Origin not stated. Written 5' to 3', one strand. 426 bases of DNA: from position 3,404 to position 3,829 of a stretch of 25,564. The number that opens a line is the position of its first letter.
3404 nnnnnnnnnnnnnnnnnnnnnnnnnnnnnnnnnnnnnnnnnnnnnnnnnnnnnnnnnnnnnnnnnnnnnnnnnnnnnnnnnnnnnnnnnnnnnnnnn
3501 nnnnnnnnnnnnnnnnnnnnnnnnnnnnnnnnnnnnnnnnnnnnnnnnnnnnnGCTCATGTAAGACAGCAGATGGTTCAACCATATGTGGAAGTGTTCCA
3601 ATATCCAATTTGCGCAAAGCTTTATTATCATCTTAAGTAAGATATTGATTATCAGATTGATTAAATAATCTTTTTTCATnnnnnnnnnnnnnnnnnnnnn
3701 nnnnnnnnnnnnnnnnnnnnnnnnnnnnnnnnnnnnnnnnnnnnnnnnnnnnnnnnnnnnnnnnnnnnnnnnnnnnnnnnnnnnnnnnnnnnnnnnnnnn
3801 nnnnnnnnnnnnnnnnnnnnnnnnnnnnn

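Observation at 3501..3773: AT-rich island with a 42-aa hydrophobic minus-strand ORF between the KilA-N and HNH genes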

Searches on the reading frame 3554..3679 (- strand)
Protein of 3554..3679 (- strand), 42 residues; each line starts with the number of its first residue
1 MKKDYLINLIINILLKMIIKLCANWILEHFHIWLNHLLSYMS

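Call 18: find_homologous_proteins(query=window:3554-3679:-, max_evalue=10)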
Query seq(42 aa) (42 aa): 1 proteins with E <= 10 among 1 candidates.
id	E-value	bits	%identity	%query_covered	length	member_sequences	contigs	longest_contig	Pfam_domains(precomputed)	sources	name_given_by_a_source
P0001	1.7e-15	73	93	100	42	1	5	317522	-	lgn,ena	-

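Call 21: find_encoding_contigs(protein=P0001, flank=5000, max_places=10)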
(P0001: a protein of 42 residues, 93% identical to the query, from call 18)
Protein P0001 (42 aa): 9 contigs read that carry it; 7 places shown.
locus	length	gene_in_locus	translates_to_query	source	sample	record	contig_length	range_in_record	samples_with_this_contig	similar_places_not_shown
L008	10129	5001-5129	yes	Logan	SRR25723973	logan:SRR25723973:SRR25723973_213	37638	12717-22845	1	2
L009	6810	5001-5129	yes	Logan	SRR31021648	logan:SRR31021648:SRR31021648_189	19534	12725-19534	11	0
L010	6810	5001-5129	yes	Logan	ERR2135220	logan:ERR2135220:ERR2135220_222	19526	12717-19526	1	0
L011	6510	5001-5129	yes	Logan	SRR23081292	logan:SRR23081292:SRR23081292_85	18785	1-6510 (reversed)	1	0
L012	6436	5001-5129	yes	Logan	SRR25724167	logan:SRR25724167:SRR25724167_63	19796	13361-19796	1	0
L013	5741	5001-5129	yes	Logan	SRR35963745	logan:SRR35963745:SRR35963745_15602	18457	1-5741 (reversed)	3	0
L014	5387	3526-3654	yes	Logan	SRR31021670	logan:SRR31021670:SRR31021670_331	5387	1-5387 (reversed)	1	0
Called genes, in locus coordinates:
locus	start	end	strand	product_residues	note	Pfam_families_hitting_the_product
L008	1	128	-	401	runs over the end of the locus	PF05065:Phage_capsid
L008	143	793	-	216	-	PF04586:Peptidase_S78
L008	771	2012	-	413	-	PF04860:Phage_portal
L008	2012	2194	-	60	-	-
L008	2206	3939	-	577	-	PF03354:TerL_ATPase, PF20441:TerL_nuclease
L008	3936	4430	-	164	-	PF05119:Terminase_4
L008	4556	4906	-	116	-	PF01844:HNH, PF14279:HNH_5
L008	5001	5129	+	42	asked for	-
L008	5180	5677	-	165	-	PF04383:KilA-N, PF10549:ORF11CD3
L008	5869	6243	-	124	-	PF22399:DUF6979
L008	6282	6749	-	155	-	PF03245:Phage_lysis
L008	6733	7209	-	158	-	-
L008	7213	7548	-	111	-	PF05106:Phage_holin_3_1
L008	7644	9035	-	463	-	PF01637:ATPase_2 (faint), PF13191:AAA_16, PF13401:AAA_22 (weak)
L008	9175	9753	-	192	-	PF06576:DUF1133, PF06530:Phage_antitermQ (weak)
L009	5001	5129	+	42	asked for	-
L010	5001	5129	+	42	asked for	-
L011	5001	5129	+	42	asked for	-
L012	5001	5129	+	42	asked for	-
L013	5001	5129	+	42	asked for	-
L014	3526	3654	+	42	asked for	-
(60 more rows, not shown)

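Call 36: search_protein_families(library=ncbifam, proteins=[window:3554-3679:-], max_evalue=10)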
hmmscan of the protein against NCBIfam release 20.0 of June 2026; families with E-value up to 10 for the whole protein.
seq(42 aa): 0 families

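Call 37: search_protein_families(library=pfam, proteins=[window:3554-3679:-], max_evalue=10)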
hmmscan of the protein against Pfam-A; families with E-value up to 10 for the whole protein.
seq(42 aa): 0 families

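Call 38: search_protein_families(library=phrogs, proteins=[window:3554-3679:-], max_evalue=10)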
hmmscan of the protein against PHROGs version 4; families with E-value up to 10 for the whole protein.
seq(42 aa): 1 family
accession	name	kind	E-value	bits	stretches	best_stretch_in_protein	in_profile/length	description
phrog_11378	-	unknown function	0.29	11.9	1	5-25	2-22/53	-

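Call 42: find_related_loci(query=A3, collection=genome_contigs, flank=4000)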
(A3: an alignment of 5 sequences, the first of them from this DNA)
Query A3 (42 aa) in genome_contigs; peptide patterns used: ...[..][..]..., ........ (x = any residue, [..] = any of these).
341 stretches matched a pattern, but none encodes a relative of the query by tblastn (E <= 1e-3).

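Call 47: search_dna_similar(query=window:3554-3679:-, collection=phages, mode=protein, max_evalue=10, max_rows=15)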
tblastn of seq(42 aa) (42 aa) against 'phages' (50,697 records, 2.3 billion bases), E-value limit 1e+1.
No match.

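Call 60: search_protein_families(library=padloc, proteins=[window:3554-3679:-], max_evalue=0.1)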
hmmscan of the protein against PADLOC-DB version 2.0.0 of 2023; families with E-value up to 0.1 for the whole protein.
seq(42 aa): 0 families

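Call 88: search_protein_representatives(protein=window:3554-3679:-)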
Query: 42 residues. Proteins with E-value up to 0.001 (for the whole library): 1; up to 1e-10: 1; up to 1e-30: 0. The best 1 are listed.
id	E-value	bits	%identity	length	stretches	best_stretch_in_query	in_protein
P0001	5.5e-16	72.8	93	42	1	1-42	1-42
